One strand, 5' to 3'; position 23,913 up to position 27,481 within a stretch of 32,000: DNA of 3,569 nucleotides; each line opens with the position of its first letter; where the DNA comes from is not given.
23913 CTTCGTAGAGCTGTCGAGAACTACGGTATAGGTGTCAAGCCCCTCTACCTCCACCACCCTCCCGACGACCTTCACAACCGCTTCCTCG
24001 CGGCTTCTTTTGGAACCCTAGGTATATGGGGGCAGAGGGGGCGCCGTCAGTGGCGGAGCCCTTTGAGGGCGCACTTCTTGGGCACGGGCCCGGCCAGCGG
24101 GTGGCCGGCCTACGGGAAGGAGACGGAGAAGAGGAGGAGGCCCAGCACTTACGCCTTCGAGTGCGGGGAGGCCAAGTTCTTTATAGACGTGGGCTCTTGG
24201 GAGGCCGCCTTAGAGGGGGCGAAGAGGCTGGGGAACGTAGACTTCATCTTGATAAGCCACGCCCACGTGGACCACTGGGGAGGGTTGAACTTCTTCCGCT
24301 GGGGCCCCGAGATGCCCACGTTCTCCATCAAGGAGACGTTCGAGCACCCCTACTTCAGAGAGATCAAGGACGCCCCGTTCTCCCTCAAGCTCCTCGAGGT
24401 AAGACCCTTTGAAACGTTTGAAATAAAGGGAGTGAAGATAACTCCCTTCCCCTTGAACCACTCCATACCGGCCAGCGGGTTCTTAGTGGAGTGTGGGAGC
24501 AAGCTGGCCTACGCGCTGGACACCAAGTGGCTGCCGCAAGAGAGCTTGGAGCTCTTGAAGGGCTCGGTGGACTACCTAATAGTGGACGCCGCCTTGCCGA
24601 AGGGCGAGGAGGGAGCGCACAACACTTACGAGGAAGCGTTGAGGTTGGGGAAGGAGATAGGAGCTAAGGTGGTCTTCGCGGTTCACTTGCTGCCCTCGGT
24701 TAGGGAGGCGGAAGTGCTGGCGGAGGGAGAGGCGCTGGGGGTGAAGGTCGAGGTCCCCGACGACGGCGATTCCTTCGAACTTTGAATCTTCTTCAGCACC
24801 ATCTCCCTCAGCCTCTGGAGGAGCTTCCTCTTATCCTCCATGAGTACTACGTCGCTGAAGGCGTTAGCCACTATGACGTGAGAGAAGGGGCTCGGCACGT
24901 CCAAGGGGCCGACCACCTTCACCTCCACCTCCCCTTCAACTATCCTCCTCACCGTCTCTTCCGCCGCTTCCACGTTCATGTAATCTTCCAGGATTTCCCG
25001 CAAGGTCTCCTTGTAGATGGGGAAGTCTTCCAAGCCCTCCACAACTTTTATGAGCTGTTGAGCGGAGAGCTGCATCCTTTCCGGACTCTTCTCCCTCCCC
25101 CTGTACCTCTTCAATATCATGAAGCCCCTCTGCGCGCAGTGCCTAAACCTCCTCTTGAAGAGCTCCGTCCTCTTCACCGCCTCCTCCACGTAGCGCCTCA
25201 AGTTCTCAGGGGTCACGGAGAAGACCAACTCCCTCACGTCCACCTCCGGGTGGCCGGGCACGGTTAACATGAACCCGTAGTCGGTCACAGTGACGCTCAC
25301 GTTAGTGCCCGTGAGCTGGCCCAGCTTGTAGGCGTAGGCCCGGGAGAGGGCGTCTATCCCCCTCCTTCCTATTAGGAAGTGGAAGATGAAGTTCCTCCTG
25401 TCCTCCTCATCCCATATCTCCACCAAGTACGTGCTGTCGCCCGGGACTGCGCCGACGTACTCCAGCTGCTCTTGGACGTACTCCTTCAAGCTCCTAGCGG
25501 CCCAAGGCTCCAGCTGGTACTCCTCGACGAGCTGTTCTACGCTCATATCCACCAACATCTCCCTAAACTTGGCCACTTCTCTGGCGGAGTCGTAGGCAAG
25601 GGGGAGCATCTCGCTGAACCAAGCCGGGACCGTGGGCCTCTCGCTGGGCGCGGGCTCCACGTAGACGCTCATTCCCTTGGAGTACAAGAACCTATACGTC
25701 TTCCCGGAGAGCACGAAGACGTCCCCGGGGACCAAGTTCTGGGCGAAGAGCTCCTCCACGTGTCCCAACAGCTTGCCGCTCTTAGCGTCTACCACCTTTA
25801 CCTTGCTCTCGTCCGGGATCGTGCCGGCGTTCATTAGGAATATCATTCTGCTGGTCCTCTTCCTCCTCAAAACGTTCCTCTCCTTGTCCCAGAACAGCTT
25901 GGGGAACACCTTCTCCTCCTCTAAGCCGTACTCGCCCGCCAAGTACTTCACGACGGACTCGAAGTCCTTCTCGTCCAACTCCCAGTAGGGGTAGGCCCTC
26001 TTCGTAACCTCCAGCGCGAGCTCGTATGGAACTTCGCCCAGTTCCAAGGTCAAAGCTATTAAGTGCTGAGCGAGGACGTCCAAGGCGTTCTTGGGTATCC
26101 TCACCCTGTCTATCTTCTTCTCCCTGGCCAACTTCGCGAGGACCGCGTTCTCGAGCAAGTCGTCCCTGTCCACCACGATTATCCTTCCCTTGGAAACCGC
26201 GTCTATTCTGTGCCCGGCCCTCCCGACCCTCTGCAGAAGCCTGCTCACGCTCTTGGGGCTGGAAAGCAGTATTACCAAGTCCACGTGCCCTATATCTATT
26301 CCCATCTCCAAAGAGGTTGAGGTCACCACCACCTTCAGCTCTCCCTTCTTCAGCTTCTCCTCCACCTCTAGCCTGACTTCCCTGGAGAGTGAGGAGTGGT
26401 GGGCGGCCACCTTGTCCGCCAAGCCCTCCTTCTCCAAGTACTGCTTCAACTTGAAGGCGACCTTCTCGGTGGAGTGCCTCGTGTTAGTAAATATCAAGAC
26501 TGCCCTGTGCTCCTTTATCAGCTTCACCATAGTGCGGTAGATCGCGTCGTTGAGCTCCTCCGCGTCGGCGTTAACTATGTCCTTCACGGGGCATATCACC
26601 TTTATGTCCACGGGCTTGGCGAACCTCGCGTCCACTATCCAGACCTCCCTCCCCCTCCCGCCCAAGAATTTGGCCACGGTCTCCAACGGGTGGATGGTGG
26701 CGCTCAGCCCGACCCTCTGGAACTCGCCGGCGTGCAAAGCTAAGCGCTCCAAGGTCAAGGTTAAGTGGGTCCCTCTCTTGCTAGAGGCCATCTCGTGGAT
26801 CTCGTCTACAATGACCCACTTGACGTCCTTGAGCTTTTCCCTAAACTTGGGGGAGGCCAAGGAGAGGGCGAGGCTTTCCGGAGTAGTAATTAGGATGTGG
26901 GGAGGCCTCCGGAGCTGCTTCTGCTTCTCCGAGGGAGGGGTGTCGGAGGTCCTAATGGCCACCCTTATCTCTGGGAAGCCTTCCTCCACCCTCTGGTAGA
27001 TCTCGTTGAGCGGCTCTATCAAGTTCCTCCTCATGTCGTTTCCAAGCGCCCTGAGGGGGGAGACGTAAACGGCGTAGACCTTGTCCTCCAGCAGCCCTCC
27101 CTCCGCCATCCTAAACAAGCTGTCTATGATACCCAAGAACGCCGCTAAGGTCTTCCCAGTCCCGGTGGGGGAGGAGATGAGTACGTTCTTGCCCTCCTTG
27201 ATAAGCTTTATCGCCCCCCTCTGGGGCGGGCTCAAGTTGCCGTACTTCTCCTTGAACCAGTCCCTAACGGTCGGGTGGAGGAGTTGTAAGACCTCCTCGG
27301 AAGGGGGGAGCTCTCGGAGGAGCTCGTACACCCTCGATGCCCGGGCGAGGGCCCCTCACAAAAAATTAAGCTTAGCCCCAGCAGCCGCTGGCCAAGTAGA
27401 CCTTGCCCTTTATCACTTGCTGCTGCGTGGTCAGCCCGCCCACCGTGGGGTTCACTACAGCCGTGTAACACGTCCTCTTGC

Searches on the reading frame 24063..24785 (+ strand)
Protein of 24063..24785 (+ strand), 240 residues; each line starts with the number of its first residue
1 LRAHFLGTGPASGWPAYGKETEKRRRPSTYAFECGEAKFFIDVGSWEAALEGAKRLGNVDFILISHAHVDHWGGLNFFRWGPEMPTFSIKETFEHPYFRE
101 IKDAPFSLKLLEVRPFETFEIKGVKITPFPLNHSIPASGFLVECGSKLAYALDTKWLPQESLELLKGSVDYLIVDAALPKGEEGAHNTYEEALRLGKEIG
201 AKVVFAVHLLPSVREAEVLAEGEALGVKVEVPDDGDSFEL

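Call 3: search_protein_families(library=pfam, proteins=[window:24063-24785:+], max_evalue=0.1)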
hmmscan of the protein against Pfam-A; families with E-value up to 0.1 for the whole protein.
window:24063-24785:+ (240 aa): 4 families
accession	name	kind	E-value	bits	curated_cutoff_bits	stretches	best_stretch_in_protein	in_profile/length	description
PF12706.13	Lactamase_B_2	-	8.1e-19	68.4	27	1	54-208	26-199/200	Beta-lactamase superfamily domain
PF00753.33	Lactamase_B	-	3.6e-06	27.5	22.7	1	41-131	20-129/196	Metallo-beta-lactamase superfamily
PF13483.12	Lactamase_B_3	-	0.00052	20.5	24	1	28-208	8-160/160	Beta-lactamase superfamily domain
PF16661.11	Lactamase_B_6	-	0.061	13.1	27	0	35-77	5-54/193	Metallo-beta-lactamase superfamily domain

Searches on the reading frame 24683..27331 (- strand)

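Call 3: search_protein_families(library=pfam, proteins=[window:24683-27331:-], max_evalue=0.1)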
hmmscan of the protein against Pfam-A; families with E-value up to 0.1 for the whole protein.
window:24683-27331:- (882 aa): 9 families
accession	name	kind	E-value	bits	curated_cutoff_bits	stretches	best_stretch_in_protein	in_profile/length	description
PF08494.16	DEAD_assoc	-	1.2e-60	205.1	23.5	1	629-817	1-191/191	DEAD/H associated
PF00270.35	DEAD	-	3.1e-35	121.8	26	1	35-214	2-161/167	DEAD/DEAH box helicase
PF19306.5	WH_Lhr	-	8.4e-33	113.5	27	1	403-565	4-165/168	Large helicase-related protein, winged helix domain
PF00271.37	Helicase_C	-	3.7e-21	75.9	23.5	1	267-373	5-107/110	Helicase conserved C-terminal domain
PF04851.21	ResIII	-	2.1e-09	38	22.5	1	35-213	6-162/164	Type III restriction enzyme, res subunit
PF22590.2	Cas3-like_C_2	-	3.1e-08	34.3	27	1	276-372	3-101/106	CRISPR-associated nuclease/helicase Cas3, C-terminal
PF00925.25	GTP_cyclohydro2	-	0.0026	17.8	23.3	1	197-313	8-115/165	GTP cyclohydrolase II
PF02780.25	Transketolase_C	-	0.012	15.9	25.9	1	207-247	15-55/124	Transketolase, C-terminal domain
PF02637.23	GatB_Yqey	-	0.076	13.3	27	0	739-799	24-81/148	GatB domain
